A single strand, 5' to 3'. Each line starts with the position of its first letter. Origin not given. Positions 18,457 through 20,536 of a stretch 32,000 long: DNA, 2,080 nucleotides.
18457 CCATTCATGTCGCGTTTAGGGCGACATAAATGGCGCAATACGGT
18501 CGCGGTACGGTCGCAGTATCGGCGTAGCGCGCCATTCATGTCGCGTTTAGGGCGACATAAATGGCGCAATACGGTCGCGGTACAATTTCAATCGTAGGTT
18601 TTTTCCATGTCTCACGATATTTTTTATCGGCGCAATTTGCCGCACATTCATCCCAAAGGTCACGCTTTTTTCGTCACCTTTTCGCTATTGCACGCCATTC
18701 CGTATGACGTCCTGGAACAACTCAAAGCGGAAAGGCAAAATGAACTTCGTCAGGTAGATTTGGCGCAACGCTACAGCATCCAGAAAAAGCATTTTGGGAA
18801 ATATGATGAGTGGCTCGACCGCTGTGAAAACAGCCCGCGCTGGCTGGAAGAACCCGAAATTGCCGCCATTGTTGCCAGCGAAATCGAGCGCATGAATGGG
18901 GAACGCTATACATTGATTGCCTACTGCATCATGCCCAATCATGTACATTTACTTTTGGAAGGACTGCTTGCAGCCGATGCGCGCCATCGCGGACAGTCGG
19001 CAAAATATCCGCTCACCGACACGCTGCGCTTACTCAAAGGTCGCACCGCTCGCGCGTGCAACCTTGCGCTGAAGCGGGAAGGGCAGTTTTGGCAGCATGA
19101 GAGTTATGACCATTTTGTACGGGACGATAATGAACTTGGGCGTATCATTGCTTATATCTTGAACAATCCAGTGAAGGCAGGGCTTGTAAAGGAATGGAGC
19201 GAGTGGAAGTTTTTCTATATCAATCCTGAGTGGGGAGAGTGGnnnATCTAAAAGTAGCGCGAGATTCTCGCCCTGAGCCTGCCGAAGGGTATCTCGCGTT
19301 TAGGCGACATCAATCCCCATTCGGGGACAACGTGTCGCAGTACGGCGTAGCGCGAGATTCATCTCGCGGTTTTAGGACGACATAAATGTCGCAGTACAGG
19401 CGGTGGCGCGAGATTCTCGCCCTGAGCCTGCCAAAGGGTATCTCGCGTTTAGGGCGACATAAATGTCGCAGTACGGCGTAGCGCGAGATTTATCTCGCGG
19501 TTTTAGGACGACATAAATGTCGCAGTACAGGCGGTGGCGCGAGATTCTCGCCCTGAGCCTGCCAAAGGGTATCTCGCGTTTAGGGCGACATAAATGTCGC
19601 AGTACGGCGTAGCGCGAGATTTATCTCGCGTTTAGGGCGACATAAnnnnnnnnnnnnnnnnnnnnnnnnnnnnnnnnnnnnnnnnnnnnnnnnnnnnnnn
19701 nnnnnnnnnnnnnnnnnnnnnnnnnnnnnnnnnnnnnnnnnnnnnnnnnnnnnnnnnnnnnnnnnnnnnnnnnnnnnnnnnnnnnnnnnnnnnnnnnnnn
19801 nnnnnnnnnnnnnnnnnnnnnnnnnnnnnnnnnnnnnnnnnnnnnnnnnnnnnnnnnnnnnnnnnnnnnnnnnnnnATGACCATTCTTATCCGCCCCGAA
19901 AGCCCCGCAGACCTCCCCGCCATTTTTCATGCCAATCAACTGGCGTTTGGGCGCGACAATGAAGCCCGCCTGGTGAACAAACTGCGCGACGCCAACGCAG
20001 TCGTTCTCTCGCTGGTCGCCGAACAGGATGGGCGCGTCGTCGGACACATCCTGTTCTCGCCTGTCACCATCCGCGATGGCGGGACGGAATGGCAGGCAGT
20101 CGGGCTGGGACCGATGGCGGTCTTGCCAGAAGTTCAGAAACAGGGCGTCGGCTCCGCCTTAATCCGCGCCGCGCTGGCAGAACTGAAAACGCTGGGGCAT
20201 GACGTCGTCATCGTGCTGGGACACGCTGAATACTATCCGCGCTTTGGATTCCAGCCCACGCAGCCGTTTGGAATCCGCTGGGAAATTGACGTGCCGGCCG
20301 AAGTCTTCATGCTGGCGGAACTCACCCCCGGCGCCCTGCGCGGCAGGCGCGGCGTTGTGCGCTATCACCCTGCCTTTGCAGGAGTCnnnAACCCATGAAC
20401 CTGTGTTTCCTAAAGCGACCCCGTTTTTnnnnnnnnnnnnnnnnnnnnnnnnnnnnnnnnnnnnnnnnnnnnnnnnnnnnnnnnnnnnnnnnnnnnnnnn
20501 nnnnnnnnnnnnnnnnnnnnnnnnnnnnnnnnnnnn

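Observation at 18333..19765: RAYT gene embedded in its own GTAG-prefixed palindrome arrays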

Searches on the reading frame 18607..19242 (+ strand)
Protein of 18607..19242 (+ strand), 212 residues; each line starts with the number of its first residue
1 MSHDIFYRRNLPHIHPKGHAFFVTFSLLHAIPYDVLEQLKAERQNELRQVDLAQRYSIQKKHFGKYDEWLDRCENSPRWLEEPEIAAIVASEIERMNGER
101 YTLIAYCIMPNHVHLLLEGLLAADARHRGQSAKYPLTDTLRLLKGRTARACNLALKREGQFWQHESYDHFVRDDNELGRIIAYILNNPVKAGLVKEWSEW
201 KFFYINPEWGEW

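Call 3: search_protein_families(library=pfam, proteins=[window:18607-19242:+], max_evalue=1)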
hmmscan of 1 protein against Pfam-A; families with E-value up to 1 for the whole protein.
window:18607-19242:+ (212 aa): 1 family
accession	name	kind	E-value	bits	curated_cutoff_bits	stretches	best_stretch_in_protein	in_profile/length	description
PF01797.21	Y1_Tnp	-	1.5e-05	25.5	23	1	99-186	39-120/121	Transposase IS200 like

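Call 4: search_protein_families(library=ncbifam, proteins=[window:18607-19242:+], max_evalue=1)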
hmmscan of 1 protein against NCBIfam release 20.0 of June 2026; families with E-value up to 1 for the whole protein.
window:18607-19242:+ (212 aa): 2 families
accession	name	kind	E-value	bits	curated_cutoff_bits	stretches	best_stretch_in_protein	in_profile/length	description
NF047646.1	REP_Tyr_transpos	equivalog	3.5e-24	85.4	80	1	78-202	23-145/146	REP-associated tyrosine transposase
NF033573.1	transpos_IS200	equivalog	0.11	12.7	55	1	100-164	46-105/126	IS200/IS605 family transposase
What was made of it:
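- On RAYT / TnpA-REP (class 2 TnpA-Y1): Pfam Y1_Tnp scores 25.5 against 23 (calls 3, 4).
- On IS200/IS605 insertion sequence: NF033573 scores 12.7 bits against 55 (call 4).
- The IS200 model scores 12.7 against 55 (call 4). The IS200 model scores 12.7 bits against a cut-off of 55 (call 4).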

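Call 14: find_homologous_proteins(query=window:18607-19242:+)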
Query window:18607-19242:+ (212 aa): 2410 proteins with E <= 0.001 among 2937 candidates; the best 120 are listed.
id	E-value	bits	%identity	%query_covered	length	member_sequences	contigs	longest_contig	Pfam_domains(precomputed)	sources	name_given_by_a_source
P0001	6.9e-140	482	97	100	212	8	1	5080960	PF01797.22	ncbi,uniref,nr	ncbi:transposase [Roseiflexus sp.]|uniref:transposase n=1 Tax=Roseiflexus sp. TaxID=2562120 RepID=UP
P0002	1.0e-128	446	89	100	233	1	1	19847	PF01797.22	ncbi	ncbi:MAG: transposase [Anaerolineales bacterium]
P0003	8.7e-115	400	80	100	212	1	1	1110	PF01797.22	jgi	jgi:REP element-mobilizing transposase RayT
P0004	3.7e-110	385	78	100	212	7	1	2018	-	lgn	-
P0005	1.0e-109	384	76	100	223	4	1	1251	PF01797.22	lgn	-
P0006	3.4e-109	382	74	100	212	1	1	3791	-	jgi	jgi:REP element-mobilizing transposase RayT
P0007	3.5e-98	346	81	86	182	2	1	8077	-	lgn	-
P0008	2.9e-93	330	66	98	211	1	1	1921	-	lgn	-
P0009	3.3e-92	326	65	100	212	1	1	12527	-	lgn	-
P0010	2.9e-91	323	64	100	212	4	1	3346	PF01797.22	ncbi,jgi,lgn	-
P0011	6.9e-91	322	64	99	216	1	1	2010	PF01797.22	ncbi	-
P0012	7.4e-91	322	65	97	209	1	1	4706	-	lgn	-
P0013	1.9e-90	321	63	98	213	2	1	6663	-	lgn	-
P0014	1.9e-90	320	65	100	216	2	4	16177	PF01797.22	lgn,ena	-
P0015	1.2e-89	318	64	98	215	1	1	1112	PF01797.22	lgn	-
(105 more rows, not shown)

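Call 15: find_encoding_contigs(protein=P0001, flank=10000, max_places=3)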
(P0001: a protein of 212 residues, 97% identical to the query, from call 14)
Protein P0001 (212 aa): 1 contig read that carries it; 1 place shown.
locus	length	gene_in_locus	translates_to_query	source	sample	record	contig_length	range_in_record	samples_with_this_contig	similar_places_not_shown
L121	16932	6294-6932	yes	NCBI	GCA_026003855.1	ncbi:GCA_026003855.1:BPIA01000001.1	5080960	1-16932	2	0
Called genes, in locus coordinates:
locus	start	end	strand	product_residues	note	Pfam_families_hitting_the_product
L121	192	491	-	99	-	-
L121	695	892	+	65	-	-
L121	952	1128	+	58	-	-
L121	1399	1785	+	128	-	PF22765:DUF7010 (weak)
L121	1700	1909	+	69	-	-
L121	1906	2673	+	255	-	PF01048:PNP_UDP_1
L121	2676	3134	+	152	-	-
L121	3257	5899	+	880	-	PF13191:AAA_16 (weak), PF24883:NPHP3_N (faint), PF13401:AAA_22 (weak), PF25873:WHD_MalT, PF17874:TPR_MalT, PF00196:GerE, PF08281:Sigma70_r4_2 (weak)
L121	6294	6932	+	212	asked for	PF01797:Y1_Tnp (faint)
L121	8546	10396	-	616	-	PF00561:Abhydrolase_1, PF08386:Abhydrolase_4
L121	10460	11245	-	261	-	PF10988:DUF2807, PF13349:DUF4097 (weak)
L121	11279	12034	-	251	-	PF02517:Rce1-like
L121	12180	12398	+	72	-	-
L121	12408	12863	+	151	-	-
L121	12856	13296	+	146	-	-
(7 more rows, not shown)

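Call 16: find_encoding_contigs(protein=P0002, flank=10000, max_places=3)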
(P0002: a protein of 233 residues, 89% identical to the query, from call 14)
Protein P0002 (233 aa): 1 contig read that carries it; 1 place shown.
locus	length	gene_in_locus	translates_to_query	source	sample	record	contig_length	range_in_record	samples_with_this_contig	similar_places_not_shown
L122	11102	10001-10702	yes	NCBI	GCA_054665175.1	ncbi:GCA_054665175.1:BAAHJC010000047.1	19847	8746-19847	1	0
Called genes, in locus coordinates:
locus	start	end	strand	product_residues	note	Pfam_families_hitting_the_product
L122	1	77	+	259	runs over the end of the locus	PF00793:DAHP_synth_1, PF03102:NeuB (weak)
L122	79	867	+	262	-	PF00561:Abhydrolase_1, PF12146:Hydrolase_4, PF12697:Abhydrolase_6, PF03096:Ndr (weak)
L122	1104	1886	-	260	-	-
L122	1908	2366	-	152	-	PF01668:SmpB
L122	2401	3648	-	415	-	PF07690:MFS_1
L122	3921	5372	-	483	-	PF00479:G6PD_N, PF02781:G6PD_C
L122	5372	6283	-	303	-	PF02254:TrkA_N (weak), PF03446:NAD_binding_2, PF03807:F420_oxidored, PF00393:6PGD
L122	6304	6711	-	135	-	PF00578:AhpC-TSA (faint), PF13728:TraF (weak), PF00085:Thioredoxin, PF13098:Thioredoxin_2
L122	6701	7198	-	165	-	PF14340:DUF4395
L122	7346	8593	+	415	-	PF00462:Glutaredoxin, PF01946:Thi4 (weak), PF01494:FAD_binding_3 (weak), PF00890:FAD_binding_2 (weak), PF07992:Pyr_redox_2, PF12831:FAD_oxidored, PF13738:Pyr_redox_3, PF00070:Pyr_redox, +4 more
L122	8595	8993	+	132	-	-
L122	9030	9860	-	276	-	PF13487:HD_5, PF01966:HD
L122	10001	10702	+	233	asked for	PF01797:Y1_Tnp (faint)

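Call 19: search_solved_structures(query=window:18607-19242:+, max_evalue=1, show_alignments=2)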
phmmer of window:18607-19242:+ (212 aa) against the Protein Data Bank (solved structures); distinct sequences matched with E-value up to 1: 1.
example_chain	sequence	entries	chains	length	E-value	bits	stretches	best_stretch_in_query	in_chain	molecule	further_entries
4er8_A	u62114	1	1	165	0.00021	24.3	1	140-203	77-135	TnpArep for protein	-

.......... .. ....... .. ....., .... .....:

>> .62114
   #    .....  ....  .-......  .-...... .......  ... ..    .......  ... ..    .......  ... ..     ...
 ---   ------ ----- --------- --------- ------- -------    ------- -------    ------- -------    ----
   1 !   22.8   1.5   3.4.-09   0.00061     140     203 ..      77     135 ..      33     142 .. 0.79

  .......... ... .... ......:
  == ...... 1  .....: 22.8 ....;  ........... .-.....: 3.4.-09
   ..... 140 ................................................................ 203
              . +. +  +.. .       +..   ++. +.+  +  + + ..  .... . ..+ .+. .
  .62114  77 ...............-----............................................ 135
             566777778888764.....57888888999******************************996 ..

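Call 35: predict_structure(alignment_id=A1)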
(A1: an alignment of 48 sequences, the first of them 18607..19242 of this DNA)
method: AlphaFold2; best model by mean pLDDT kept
length: 212 residues; sequences in the alignment: 48
mean_pLDDT: 87.0   pTM: 0.86
mean pLDDT of the five models: 87.0, 85.6, 85.4, 85.1, 61.6
residues with pLDDT >= 90: 118; 70-90: 73; 50-70: 10; < 50: 11
segments of 3 or more residues with pLDDT < 50: 1-11
pLDDT, mean of each block of 10 residues (from residue 1): 38 72 94 90 88 81 89 90 98 94 97 95 72 84 94 96 88 92 95 94 89 63
secondary structure, 60 per line:
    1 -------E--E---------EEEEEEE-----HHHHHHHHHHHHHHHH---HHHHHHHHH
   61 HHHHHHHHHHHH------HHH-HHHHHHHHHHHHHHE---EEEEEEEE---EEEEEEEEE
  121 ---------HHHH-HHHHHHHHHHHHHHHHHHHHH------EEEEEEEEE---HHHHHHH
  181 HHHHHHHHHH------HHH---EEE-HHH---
elements in order: E21-27 H33-48 H52-72 H83-96 E101-108 E112-120 H130-133 H135-155 E162-170 H174-190 E203-205

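Call 39: fold_search(model_id=the predicted structure, library=pdb)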
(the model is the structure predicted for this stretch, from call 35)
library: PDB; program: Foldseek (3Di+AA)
matches with E <= 10: 377; with E <= 0.001: 11
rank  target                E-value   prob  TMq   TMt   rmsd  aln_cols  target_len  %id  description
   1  4er8_A                7.7e-08  1.00  0.52  0.66   4.1       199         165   18  Structure of the REP associates tyrosine transposase bound to a REP hairpin (released 2012-08-15)
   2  2xma_A                2.3e-04  1.00  0.32  0.47  13.7       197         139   15  DEINOCOCCUS RADIODURANS ISDRA2 TRANSPOSASE RIGHT END DNA COMPLEX (released 2010-10-13)
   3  2xma_E                2.6e-04  1.00  0.32  0.46  13.7       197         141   15  DEINOCOCCUS RADIODURANS ISDRA2 TRANSPOSASE RIGHT END DNA COMPLEX (released 2010-10-13)
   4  2xm3_B                2.7e-04  1.00  0.31  0.48  11.1       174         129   16  Deinococcus radiodurans ISDra2 Transposase Left end DNA complex (released 2010-10-13)
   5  2xma_B                3.5e-04  1.00  0.32  0.48  13.0       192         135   14  DEINOCOCCUS RADIODURANS ISDRA2 TRANSPOSASE RIGHT END DNA COMPLEX (released 2010-10-13)
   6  2xo6_A                3.7e-04  1.00  0.31  0.47  13.2       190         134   15  DEINOCOCCUS RADIODURANS ISDRA2 TRANSPOSASE Y132F MUTANT COMPLEXED WITH LEFT END RECOGNITION AND CLEAVAGE SITE (released 2010-10-13)
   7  2xqc_D                4.2e-04  1.00  0.32  0.49  11.8       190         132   14  DEINOCOCCUS RADIODURANS ISDRA2 TRANSPOSASE COMPLEXED WITH LEFT END RECOGNITION AND CLEAVAGE SITE AND ZN (released 2010-10-13)
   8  2xm3_A                5.3e-04  1.00  0.40  0.64   9.3       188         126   15  Deinococcus radiodurans ISDra2 Transposase Left end DNA complex (released 2010-10-13)
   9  2xm3_D                5.7e-04  1.00  0.32  0.50  10.0       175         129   16  Deinococcus radiodurans ISDra2 Transposase Left end DNA complex (released 2010-10-13)
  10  2xm3_C                8.2e-04  1.00  0.32  0.51   9.2       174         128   14  Deinococcus radiodurans ISDra2 Transposase Left end DNA complex (released 2010-10-13)
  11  2fyx_A                9.8e-04  1.00  0.30  0.47   9.9       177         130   16  Crystal structure of a putative transposase (dr_0177) from deinococcus radiodurans r1 at 1.90 A resolution (released 2006-02-21)
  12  2xo6_D                1.6e-03  0.99  0.31  0.48  13.3       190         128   16  DEINOCOCCUS RADIODURANS ISDRA2 TRANSPOSASE Y132F MUTANT COMPLEXED WITH LEFT END RECOGNITION AND CLEAVAGE SITE (released 2010-10-13)
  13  2vjv_A                2.3e-03  1.00  0.33  0.54  10.9       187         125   11  Crystal structure of the IS608 transposase in complex with left end 26-mer DNA hairpin and a 6-mer DNA representing th (released 2008-02-19)
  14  2f4f_A                2.5e-03  1.00  0.39  0.62  13.8       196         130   13  Crystal structure of IS200 transposase (released 2005-12-13)
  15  2ec2_E                3.3e-03  0.99  0.33  0.51  13.8       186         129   11  Crystal structure of transposase from Sulfolobus tokodaii (released 2007-02-27)
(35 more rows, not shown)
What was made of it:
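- On RAYT / TnpA-REP (class 2 TnpA-Y1): The top fold match is 4ER8 (call 39).
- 4ER8 is the top fold hit, at E = 7.7e-8 (call 39). IS200/IS605 TnpA structures are secondary fold hits at E = 2e-4 to 1e-2 (call 39).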

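Call 43: find_related_loci(query=A1, collection=metagenome_contigs, flank=3000)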
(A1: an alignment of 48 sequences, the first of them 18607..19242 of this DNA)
Query A1 (212 aa) in metagenome_contigs; peptide patterns used: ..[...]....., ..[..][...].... (x = any residue, [..] = any of these).
600 stretches matched a pattern (row limit reached: there are more); 484 encode a relative of the query (tblastn E <= 1e-3); the best 80 are kept; 80 distinct loci.
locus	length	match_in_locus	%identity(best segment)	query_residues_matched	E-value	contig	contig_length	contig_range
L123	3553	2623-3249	63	5-212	5e-91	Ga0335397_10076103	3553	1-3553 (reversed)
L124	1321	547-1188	58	2-212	2e-95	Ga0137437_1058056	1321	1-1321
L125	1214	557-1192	60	4-212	7e-96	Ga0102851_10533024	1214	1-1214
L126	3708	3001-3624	61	6-212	1e-87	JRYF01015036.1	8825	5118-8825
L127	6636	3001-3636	60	4-212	1e-87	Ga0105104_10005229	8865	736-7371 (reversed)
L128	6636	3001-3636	60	4-212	8e-88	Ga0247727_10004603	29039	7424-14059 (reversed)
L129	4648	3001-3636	59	3-212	1e-87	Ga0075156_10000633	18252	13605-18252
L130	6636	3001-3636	59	4-212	5e-87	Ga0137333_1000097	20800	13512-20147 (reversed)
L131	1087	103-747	61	1-212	2e-94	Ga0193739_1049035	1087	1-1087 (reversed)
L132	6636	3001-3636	60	4-212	8e-87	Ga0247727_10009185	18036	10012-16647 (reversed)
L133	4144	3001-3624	57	6-212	1e-86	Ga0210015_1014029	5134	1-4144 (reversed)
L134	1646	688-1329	60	2-212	1e-90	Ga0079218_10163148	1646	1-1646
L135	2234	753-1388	58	4-212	2e-88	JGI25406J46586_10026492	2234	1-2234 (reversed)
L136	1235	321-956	59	4-212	1e-90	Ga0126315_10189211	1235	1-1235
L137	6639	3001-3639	60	1-212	6e-84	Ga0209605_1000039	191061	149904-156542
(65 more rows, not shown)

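Call 59: find_encoding_contigs(protein=window:18607-19242:+, flank=10000, max_places=4)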
Protein window:18607-19242:+ (212 aa): no gene with exactly this product is on record in the collection.
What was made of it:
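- On REPtron: The source contig is not on record (call 59).
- An exact look-up of the protein found nothing (call 59).
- Tried and rejected: Exact look-up of the window's RAYT to find the source contig: not on record (call 59).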

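Call 73: search_protein_representatives(alignment_id=A1)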
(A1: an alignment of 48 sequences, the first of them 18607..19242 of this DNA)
Query: 48 sequences, 216 profile positions. Proteins with E-value up to 0.001 (for the whole library): 20269; up to 1e-10: 5743; up to 1e-30: 739. The best 150 are listed.
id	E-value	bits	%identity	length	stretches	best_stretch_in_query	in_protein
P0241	2.2e-90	318.5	-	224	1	4-212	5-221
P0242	1.1e-83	296.5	-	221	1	1-211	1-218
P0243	1.3e-80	286.6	-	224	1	5-213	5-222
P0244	3.5e-77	275.3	-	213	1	6-212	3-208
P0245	1.2e-72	260.5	-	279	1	5-213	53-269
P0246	3.2e-72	259.1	-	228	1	6-209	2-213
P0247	5.7e-71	255.0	-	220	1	4-213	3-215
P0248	7.6e-70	251.3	-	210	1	5-212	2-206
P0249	1.3e-69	250.6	-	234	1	3-208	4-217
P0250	1.2e-67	244.2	-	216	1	6-211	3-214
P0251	3.3e-67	242.7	-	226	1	5-213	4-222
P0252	8.1e-67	241.4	-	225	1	6-214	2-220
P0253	3.2e-65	236.2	-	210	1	7-212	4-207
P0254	1.2e-64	234.3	-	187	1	1-181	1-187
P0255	4.5e-64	232.5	-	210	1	6-211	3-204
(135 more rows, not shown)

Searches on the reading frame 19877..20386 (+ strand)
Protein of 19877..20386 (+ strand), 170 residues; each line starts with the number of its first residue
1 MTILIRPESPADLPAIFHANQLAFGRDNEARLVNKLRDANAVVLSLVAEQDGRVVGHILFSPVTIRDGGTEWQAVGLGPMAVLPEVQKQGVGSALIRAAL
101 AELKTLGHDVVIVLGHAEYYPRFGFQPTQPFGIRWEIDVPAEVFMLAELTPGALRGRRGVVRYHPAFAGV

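Call 40: search_protein_families(library=pfam, proteins=[window:19877-20386:+], max_evalue=0.001)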
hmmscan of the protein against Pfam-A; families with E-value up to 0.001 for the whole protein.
window:19877-20386:+ (170 aa): 4 families
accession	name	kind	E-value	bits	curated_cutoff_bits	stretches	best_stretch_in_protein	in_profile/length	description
PF13527.13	Acetyltransf_9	-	3.3e-14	53.4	25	1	5-127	2-126/127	Acetyltransferase (GNAT) domain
PF13508.13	Acetyltransf_7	-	4e-11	43.6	27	1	46-127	6-84/84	Acetyltransferase (GNAT) domain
PF00583.31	Acetyltransf_1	-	4.1e-10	40.4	20.7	1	36-125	24-116/116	Acetyltransferase (GNAT) family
PF13673.13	Acetyltransf_10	-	4.3e-05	23.9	23.6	1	43-129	31-111/128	Acetyltransferase (GNAT) domain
